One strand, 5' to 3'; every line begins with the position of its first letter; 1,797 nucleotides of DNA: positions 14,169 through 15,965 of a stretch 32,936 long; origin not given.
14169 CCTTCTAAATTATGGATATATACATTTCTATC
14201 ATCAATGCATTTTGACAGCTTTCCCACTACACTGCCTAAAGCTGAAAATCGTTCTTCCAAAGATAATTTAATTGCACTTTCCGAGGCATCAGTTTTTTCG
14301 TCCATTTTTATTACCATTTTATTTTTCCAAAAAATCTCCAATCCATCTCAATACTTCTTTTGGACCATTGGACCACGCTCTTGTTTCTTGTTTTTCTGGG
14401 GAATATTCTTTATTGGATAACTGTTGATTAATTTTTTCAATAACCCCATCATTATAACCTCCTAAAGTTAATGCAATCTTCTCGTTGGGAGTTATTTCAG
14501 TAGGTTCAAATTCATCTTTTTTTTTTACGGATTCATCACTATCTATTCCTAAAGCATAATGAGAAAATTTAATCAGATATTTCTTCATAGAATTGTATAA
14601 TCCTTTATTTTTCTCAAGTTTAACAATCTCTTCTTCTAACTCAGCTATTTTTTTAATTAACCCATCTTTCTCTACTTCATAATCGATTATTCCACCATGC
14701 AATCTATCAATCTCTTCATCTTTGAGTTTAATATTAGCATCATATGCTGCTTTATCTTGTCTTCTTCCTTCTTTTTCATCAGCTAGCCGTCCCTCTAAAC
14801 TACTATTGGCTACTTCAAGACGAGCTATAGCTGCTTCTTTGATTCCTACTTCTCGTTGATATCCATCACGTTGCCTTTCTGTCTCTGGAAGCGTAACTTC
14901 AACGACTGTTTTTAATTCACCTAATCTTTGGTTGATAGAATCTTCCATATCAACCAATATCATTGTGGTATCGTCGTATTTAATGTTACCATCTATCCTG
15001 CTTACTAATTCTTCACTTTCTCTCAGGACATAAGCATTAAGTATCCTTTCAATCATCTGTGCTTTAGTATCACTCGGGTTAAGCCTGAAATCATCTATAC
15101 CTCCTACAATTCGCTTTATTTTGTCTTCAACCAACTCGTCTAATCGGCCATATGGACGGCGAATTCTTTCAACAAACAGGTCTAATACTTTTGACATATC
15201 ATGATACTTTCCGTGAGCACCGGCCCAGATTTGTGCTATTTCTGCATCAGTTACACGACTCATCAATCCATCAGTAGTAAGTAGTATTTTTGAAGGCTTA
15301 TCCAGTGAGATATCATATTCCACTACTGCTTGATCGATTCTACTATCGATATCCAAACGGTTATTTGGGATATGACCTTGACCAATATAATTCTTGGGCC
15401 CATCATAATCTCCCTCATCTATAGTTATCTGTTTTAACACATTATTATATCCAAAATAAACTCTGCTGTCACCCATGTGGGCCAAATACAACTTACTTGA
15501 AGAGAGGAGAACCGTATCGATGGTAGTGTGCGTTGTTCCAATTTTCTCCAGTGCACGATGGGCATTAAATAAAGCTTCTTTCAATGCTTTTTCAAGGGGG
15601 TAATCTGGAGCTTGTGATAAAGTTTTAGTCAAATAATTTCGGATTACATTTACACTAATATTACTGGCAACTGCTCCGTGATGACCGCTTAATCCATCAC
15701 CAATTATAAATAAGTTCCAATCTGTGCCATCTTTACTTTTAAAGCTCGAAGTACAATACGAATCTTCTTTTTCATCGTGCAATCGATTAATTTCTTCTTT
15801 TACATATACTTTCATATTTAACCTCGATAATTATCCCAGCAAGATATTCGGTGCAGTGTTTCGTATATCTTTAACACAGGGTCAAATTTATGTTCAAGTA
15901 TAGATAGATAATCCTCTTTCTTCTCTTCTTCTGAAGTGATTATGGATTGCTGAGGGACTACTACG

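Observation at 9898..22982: Nine-gene compact operon combining two eukaryote-like kinases, a PP2C-coiled-coil phosphatase, a TPR protein, beta-rich repeat proteins and membrane coiled-coil proteins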

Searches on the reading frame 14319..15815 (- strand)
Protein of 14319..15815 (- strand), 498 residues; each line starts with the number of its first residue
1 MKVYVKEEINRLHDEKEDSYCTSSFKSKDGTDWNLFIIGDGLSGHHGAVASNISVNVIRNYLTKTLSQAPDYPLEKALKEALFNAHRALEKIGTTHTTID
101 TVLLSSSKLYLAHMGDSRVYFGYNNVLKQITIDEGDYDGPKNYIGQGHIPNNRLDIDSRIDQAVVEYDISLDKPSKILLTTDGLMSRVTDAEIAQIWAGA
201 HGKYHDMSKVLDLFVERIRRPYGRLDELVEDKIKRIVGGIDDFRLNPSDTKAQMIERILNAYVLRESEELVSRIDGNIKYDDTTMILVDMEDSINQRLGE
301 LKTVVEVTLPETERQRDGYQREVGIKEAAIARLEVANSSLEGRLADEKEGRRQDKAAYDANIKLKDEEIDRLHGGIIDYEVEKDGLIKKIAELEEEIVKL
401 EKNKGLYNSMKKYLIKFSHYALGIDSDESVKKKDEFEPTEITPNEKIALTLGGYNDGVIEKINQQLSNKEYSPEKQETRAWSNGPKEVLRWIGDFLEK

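Call 4: search_protein_families(library=pfam, max_evalue=0.1, proteins=[window:14319-15815:-])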
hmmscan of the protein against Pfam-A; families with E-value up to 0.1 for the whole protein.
window:14319-15815:- (498 aa): 3 families
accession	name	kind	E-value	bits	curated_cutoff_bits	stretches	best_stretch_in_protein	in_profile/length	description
PF13672.11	PP2C_2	-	6.4e-07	29.6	24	1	17-192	8-182/209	Protein phosphatase 2C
PF00481.26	PP2C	-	0.00018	21.7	20.3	1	29-131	30-137/255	Protein phosphatase 2C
PF13863.11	DUF4200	-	0.073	13.9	29.7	0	312-405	4-97/119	Domain of unknown function (DUF4200)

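Call 8: find_encoding_contigs(protein=window:14319-15815:-, flank=10000, max_places=6)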
Protein window:14319-15815:- (498 aa): no gene with exactly this product is on record in the collection.

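Call 9: find_homologous_proteins(query=window:14319-15815:-, max_evalue=0.001)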
Query window:14319-15815:- (498 aa): 9 proteins with E <= 0.001 among 8000 candidates.
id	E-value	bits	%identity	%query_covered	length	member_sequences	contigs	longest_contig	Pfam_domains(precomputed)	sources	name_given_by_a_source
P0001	0.0e+0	1100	100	100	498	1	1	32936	PF13672.12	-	-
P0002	1.5e-218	744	72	99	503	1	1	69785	PF13672.12,PF00481.27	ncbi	-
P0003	4.1e-125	436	64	62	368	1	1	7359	PF13672.12,PF00481.27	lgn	-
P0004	5.7e-123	429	49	98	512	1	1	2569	PF13672.12,PF00481.27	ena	-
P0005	4.8e-119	416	58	68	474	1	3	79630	PF13672.12,PF00481.27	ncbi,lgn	-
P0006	1.5e-27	115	32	60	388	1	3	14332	PF13672.12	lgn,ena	-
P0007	3.8e-26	110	33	65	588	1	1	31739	PF13672.12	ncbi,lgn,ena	-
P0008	6.2e-22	96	31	60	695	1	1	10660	PF13672.12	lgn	-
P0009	6.0e-7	47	35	26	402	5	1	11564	PF13672.12,PF00481.27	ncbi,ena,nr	ncbi:MAG: Stp1/IreP family PP2C-type Ser/Thr phosphatase [Candidatus Aminicenantes bacterium]|nr:Stp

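Call 10: find_encoding_contigs(protein=P0002, flank=10000, max_places=3)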
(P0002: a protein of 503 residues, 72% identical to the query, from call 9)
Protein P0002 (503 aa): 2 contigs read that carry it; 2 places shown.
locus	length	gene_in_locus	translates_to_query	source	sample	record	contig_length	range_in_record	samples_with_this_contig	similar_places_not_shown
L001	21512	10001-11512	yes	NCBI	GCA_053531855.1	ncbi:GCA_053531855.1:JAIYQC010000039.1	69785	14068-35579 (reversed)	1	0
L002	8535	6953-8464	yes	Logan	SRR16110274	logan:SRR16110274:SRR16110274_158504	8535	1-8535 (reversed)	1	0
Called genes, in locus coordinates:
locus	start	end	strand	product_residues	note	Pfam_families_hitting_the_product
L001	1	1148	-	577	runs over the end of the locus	PF23613:ELP3_N, PF04055:Radical_SAM, PF16199:Radical_SAM_C, PF00583:Acetyltransf_1 (weak)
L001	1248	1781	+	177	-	-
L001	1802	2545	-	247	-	PF01978:TrmB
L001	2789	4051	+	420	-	-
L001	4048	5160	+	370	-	-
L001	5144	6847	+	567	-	PF00069:Pkinase (weak)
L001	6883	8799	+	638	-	PF07719:TPR_2 (faint), PF12895:ANAPC3 (faint), PF13424:TPR_12 (faint), PF14559:TPR_19 (faint), PF13432:TPR_16 (faint), PF23914:TPR_CcmH_CycH (faint)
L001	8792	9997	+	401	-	-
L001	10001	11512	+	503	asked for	PF00481:PP2C (faint), PF13672:PP2C_2 (weak)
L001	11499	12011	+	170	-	-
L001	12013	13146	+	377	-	-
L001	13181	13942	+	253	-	-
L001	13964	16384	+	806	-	-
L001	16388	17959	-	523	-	-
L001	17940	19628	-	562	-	PF27228:MTBMA_p00010_2nd (weak)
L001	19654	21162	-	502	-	PF13191:AAA_16 (weak), PF00004:AAA, PF07728:AAA_5 (weak), PF13401:AAA_22 (faint)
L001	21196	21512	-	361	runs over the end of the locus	-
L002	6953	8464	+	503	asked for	PF00481:PP2C (faint), PF13672:PP2C_2 (weak)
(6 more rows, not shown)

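Call 11: find_encoding_contigs(protein=P0005, flank=10000, max_places=3)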
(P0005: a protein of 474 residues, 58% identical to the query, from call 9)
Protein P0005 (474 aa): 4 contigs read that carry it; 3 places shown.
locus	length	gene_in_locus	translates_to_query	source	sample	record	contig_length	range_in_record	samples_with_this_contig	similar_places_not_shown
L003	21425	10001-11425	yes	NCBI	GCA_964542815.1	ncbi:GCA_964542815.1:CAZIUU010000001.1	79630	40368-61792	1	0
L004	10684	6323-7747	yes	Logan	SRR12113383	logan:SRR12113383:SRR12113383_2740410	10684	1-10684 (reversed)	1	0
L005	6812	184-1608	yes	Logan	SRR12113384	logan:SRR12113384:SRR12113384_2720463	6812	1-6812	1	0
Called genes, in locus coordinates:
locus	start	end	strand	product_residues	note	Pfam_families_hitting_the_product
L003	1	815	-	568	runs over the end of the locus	PF23613:ELP3_N, PF04055:Radical_SAM, PF16199:Radical_SAM_C, PF00583:Acetyltransf_1 (weak)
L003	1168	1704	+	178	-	-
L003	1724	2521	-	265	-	PF01978:TrmB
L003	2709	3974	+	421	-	-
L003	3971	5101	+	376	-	-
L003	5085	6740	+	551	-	PF00069:Pkinase (weak)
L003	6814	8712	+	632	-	-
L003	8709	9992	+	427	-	-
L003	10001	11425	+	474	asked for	PF00481:PP2C (weak), PF13672:PP2C_2 (weak)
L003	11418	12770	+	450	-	-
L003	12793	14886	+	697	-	PF00069:Pkinase (faint)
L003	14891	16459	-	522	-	-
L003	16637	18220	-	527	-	PF27228:MTBMA_p00010_2nd (weak)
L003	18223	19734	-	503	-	PF13191:AAA_16 (faint), PF00004:AAA, PF07728:AAA_5 (weak), PF13401:AAA_22 (faint)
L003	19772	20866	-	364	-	-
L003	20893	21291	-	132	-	-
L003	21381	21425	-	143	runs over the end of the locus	-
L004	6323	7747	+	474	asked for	PF00481:PP2C (weak), PF13672:PP2C_2 (weak)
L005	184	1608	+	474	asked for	PF00481:PP2C (weak), PF13672:PP2C_2 (weak)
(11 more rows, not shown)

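Call 12: find_encoding_contigs(protein=P0007, flank=10000, max_places=3)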
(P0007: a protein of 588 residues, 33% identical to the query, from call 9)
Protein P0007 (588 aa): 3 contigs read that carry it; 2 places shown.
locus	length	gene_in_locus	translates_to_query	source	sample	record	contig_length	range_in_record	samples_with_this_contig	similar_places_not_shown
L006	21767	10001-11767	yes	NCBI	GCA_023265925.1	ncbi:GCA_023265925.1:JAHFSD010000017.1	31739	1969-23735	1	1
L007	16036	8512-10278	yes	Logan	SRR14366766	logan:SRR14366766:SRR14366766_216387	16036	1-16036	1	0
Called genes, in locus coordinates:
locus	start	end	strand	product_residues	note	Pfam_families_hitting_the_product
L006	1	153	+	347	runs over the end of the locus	PF13354:Beta-lactamase2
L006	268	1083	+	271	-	-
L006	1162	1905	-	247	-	PF01978:TrmB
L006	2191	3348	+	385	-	PF01266:DAO, PF13450:NAD_binding_8 (weak)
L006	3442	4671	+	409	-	-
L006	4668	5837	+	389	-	-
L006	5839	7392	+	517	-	-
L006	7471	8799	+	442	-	PF14559:TPR_19 (faint)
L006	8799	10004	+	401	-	-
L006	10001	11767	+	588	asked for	PF13672:PP2C_2 (faint)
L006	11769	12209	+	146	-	-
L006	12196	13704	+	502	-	-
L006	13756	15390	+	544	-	PF07714:PK_Tyr_Ser-Thr (weak), PF00069:Pkinase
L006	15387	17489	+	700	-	-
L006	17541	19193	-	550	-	-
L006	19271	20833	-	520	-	-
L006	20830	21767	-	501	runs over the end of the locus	PF27228:MTBMA_p00010_2nd (weak)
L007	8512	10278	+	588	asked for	PF13672:PP2C_2 (faint)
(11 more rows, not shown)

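Call 13: find_encoding_contigs(protein=P0006, flank=10000, max_places=3)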
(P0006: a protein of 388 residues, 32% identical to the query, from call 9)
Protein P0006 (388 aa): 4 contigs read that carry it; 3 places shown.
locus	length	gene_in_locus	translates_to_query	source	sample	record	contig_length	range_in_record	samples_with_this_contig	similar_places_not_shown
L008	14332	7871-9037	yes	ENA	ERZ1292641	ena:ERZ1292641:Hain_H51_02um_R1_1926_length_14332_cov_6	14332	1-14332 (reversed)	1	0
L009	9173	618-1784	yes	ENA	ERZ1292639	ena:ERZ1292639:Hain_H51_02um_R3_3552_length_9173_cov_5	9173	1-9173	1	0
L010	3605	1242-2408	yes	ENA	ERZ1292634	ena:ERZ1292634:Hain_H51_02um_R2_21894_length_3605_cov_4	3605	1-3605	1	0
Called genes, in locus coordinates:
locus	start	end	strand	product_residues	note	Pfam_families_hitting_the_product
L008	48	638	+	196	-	PF01047:MarR (weak), PF18765:Polbeta (weak), PF01909:NTP_transf_2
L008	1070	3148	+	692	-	PF00912:Transgly, PF00905:Transpeptidase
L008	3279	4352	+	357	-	-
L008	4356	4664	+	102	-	-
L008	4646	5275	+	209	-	-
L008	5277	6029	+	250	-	-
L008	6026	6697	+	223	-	-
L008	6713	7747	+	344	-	PF13354:Beta-lactamase2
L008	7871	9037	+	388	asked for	PF13672:PP2C_2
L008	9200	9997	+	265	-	-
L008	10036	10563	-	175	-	PF06610:AlaE (weak)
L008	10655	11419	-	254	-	PF01978:TrmB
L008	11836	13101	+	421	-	-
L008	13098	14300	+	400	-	-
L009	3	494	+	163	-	?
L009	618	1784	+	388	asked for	PF13672:PP2C_2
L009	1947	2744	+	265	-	-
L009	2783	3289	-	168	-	PF06610:AlaE (weak)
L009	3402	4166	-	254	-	PF01978:TrmB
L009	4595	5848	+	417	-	-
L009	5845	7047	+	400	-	-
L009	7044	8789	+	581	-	-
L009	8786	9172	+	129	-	?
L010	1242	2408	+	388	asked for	PF13672:PP2C_2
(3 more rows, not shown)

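Call 14: find_encoding_contigs(protein=P0008, flank=10000, max_places=3)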
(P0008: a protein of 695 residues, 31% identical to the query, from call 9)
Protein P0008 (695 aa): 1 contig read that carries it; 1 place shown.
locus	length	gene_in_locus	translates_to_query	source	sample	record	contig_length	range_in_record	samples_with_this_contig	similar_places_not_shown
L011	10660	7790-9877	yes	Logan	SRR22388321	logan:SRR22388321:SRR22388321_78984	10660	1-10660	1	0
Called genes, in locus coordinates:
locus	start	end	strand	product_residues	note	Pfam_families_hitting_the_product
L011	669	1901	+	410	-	PF01266:DAO, PF13450:NAD_binding_8 (weak)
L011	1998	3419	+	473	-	-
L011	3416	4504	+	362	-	-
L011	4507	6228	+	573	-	-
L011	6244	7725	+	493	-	-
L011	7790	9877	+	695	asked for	PF13672:PP2C_2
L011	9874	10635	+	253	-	-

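Call 21: search_protein_families(library=ncbifam, max_evalue=0.1, proteins=[window:14319-15815:-])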
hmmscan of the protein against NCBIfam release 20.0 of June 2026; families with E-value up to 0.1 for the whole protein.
window:14319-15815:- (498 aa): 3 families
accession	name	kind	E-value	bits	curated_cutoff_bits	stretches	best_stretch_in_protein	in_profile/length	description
NF033484.1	Stp1_PP2C_phos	equivalog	2e-21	76.6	230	2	16-134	11-129/232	Stp1/IreP family PP2C-type Ser/Thr phosphatase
NF011149.0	PRK14559.1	equivalog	4.4e-12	45.6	374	1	35-133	413-520/642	serine/threonine phosphatase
TIGR03673.1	uL14_arch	equivalog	0.047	13.6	191.45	0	250-293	59-102/131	50S ribosomal protein L14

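Call 22: search_protein_families(library=padloc, max_evalue=0.1, proteins=[window:14319-15815:-])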
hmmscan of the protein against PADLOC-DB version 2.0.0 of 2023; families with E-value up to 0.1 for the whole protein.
window:14319-15815:- (498 aa): 1 family
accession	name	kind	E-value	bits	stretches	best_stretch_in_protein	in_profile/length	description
PDLC02222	PP2C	-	0.036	11.4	0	248-291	195-240/242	-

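Call 84: search_protein_families(library=ncbifam, max_evalue=0.001, proteins=[L006:2191-3348:+])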
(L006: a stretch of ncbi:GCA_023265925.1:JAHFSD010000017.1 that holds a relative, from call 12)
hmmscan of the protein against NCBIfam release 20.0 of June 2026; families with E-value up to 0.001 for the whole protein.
L006:2191-3348:+ (385 aa): 31 families (the best 25 are shown)
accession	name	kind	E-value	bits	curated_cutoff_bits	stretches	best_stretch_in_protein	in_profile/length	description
NF008726.1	PRK11728.1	equivalog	1.1e-74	251.7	299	1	11-285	3-264/389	L-2-hydroxyglutarate oxidase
NF033460.1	glycerol3P_ox_II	equivalog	4.9e-50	170.7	460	1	11-384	4-359/361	type 2 glycerol-3-phosphate oxidase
TIGR03377.1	glycerol3P_GlpA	equivalog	2.4e-18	66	552.8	1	11-239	2-228/530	anaerobic glycerol-3-phosphate dehydrogenase subunit GlpA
NF008313.0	PRK11101.1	equivalog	1.2e-14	53.8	425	1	9-233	9-231/548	anaerobic glycerol-3-phosphate dehydrogenase subunit A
TIGR02352.1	thiamin_ThiO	equivalog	6.2e-13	48.6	250.8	1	11-222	1-216/351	glycine oxidase ThiO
TIGR03197.1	MnmC_Cterm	equivalog_domain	7.3e-13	48.3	174.2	1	11-197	2-190/400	FAD-dependent 5-carboxymethylaminomethyl-2-thiouridine(34) oxidoreductase MnmC1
NF050086.1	pipecolate_AmaA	exception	1.2e-11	43.9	600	1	9-193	26-221/425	L-pipecolate oxidase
TIGR03364.1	HpnW_proposed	hypoth_equivalog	1.5e-11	43.9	285.1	1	11-195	3-181/365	TIGR03364 family FAD-dependent oxidoreductase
NF002480.1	PRK01747.1-1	equivalog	3.3e-11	42.3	540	1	10-198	250-439/645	bifunctional tRNA (5-methylaminomethyl-2-thiouridine)(34)-methyltransferase MnmC2/FAD-dependent 5-carboxymethylaminomethyl-2-thiouridine(34)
NF009906.0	PRK13369.1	equivalog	7.2e-11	41.3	352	1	137-227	138-229/502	glycerol-3-phosphate dehydrogenase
NF008425.0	PRK11259.1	equivalog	6.8e-10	38.4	257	1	10-218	6-210/377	N-methyl-L-tryptophan oxidase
NF008899.0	PRK12266.1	equivalog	7.4e-10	37.9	360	1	140-221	141-224/508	glycerol-3-phosphate dehydrogenase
TIGR01377.1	soxA_mon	subfamily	8.7e-10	37.9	479.65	1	11-289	3-267/381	amino oxidase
TIGR03329.1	Phn_aa_oxid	hypoth_equivalog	1.6e-09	37.1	632.8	1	8-186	24-215/460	putative aminophosphonate oxidoreductase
NF009074.0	PRK12409.1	equivalog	6.9e-08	32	494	0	124-222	165-267/410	D-amino acid dehydrogenase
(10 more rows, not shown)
